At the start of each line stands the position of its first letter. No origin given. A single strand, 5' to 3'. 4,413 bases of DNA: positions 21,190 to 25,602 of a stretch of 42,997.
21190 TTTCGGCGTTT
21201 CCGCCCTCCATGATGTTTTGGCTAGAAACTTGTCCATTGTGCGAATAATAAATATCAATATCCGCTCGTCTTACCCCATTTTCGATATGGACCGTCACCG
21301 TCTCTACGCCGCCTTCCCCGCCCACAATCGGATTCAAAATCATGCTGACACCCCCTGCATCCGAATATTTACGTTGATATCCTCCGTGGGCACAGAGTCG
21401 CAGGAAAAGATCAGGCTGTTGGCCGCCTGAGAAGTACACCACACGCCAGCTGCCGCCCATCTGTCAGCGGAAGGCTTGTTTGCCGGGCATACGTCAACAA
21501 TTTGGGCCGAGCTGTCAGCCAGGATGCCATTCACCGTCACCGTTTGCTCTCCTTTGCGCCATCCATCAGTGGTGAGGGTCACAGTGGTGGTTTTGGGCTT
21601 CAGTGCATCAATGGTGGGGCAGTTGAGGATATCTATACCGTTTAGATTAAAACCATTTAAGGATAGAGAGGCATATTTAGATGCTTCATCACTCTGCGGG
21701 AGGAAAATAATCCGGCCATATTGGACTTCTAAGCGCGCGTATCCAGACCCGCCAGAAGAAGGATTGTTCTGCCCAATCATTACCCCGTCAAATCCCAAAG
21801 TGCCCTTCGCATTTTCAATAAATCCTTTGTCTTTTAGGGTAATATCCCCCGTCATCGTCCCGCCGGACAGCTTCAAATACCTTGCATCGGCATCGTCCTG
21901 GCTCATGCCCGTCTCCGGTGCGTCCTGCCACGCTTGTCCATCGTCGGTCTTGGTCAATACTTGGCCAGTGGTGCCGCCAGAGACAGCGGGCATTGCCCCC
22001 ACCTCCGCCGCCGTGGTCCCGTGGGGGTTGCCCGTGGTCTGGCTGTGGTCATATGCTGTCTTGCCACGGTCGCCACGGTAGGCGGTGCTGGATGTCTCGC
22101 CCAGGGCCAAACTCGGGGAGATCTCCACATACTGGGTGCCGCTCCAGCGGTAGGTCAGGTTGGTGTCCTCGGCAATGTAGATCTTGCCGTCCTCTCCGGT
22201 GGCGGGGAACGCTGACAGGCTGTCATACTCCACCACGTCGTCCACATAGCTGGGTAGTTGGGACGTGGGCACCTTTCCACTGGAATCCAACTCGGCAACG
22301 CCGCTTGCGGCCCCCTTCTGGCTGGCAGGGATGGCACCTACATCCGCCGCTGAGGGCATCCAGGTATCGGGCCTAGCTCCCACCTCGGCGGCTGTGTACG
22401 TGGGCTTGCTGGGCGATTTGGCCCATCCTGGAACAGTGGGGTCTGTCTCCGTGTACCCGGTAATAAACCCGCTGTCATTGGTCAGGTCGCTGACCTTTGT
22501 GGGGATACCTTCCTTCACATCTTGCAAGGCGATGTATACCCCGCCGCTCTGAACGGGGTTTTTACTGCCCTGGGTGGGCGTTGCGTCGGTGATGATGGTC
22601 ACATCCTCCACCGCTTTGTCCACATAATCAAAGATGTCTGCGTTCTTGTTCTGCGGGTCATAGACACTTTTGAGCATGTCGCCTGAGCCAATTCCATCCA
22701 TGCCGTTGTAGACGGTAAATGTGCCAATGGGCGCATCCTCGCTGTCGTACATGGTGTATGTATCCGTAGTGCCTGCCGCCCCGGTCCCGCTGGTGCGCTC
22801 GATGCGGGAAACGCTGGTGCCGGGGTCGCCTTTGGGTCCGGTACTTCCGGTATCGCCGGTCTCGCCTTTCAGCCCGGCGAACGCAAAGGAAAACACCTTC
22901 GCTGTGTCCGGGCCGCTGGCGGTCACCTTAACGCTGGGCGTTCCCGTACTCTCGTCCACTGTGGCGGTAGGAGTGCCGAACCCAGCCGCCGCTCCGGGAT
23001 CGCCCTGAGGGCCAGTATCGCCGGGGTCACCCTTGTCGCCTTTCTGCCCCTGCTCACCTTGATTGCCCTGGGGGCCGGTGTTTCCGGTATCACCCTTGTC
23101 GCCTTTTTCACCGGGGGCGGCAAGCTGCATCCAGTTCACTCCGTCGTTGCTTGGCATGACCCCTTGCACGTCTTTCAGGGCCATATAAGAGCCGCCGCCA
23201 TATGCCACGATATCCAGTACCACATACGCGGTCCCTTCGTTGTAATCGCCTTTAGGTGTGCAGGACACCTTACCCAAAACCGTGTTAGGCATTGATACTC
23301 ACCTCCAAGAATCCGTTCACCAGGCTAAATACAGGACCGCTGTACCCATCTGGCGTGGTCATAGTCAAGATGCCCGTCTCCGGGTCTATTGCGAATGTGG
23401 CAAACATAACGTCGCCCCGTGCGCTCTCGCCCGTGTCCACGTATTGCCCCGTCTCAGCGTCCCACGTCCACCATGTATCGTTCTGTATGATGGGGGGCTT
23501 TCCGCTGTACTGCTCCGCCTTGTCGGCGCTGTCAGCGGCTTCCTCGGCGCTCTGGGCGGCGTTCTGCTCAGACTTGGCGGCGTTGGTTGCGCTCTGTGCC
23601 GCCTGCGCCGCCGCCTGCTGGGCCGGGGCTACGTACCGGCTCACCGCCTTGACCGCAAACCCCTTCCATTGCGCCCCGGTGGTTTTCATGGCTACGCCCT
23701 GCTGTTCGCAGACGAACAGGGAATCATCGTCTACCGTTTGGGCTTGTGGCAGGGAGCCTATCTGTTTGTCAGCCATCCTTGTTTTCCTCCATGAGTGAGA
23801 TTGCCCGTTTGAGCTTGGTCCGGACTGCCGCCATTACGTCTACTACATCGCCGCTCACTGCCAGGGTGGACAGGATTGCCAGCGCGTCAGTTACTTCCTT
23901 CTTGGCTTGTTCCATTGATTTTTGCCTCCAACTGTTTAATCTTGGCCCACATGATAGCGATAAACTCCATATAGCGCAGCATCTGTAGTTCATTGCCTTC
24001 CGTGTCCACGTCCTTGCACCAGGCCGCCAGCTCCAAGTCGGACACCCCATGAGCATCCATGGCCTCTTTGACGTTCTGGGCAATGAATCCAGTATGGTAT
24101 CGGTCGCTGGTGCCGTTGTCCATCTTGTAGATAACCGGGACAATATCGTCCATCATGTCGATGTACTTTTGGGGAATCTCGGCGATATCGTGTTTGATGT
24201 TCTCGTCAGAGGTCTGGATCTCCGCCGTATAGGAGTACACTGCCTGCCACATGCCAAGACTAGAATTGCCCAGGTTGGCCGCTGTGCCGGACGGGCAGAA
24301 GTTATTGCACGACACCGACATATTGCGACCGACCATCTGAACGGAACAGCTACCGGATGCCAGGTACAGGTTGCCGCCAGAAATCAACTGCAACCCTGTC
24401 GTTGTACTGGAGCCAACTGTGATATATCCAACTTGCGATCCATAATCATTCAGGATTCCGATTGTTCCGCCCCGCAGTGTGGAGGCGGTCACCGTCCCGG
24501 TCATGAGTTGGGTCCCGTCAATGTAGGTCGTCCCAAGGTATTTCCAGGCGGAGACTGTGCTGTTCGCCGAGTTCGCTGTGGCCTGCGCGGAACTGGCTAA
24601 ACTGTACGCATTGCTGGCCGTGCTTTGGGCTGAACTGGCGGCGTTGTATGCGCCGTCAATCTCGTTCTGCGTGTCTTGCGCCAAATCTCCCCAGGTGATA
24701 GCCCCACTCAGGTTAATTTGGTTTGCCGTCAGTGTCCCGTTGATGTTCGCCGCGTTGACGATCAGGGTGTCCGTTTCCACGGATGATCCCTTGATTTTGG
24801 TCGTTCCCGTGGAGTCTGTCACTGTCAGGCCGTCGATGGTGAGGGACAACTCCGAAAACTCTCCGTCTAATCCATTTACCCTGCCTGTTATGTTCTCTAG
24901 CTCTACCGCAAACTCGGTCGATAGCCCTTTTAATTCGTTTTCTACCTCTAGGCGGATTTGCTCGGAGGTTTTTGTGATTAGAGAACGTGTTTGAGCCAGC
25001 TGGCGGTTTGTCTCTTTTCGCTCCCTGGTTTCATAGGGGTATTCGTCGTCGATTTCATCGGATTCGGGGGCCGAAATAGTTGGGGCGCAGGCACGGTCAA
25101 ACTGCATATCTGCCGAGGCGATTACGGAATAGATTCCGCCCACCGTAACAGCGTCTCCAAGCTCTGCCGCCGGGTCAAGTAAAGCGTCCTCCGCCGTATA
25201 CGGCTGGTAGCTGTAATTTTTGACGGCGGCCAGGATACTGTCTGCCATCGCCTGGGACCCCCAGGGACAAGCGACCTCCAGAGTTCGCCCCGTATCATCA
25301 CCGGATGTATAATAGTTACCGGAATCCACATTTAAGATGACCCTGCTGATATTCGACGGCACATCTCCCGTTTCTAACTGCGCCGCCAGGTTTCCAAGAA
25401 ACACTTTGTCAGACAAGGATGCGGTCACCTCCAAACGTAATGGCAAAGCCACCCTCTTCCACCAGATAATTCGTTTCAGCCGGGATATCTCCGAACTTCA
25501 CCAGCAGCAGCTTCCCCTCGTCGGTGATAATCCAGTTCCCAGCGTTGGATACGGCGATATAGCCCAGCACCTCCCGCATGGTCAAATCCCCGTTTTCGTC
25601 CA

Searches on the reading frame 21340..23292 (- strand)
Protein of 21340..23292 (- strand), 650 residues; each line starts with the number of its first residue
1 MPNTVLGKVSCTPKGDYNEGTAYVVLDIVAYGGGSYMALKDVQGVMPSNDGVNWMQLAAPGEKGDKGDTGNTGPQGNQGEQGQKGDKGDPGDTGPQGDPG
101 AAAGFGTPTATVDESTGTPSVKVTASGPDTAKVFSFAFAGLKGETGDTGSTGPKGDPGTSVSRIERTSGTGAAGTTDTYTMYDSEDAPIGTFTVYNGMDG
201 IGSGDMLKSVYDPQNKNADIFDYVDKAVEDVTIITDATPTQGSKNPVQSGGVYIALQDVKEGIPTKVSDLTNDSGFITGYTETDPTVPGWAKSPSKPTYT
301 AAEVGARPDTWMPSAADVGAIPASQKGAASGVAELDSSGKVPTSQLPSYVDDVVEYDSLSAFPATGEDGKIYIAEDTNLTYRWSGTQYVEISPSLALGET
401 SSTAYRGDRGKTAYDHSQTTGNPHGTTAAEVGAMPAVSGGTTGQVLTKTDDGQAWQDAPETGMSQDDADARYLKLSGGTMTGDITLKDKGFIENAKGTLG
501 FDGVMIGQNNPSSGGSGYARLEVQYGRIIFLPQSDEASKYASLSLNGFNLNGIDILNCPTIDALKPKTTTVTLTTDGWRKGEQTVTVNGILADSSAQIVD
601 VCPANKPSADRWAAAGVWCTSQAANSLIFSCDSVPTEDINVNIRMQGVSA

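Call 85: search_protein_families(library=pfam, proteins=[window:21340-23292:-], max_evalue=0.001)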
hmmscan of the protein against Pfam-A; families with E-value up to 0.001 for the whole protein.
window:21340-23292:- (650 aa): 1 family
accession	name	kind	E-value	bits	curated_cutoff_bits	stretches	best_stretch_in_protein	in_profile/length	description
PF01391.23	Collagen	-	1.1e-08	35.1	27.2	1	60-103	6-49/60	Collagen triple helix repeat (20 copies)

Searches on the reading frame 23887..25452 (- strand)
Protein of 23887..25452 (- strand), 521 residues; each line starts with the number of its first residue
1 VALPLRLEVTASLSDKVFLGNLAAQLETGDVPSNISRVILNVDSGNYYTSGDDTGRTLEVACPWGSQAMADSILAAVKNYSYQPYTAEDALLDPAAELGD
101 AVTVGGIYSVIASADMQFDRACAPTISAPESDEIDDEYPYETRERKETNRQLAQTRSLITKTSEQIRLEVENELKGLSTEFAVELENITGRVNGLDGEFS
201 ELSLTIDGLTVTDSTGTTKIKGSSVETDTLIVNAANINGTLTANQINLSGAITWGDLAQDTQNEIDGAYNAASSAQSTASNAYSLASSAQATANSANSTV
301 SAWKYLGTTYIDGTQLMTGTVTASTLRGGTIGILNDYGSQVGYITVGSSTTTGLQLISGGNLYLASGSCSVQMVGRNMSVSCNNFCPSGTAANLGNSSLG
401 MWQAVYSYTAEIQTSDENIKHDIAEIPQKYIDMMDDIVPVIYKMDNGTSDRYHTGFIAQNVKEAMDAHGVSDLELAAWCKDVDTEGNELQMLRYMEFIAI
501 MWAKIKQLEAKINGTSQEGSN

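Call 85: search_protein_families(library=pfam, proteins=[window:23887-25452:-], max_evalue=0.001)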
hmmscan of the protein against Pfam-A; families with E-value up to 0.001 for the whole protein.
window:23887-25452:- (521 aa): 1 family
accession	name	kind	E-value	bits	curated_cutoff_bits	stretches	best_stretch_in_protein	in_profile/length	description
PF13884.11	Peptidase_S74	-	2.3e-11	44.3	22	1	415-469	1-57/58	Chaperone of endosialidase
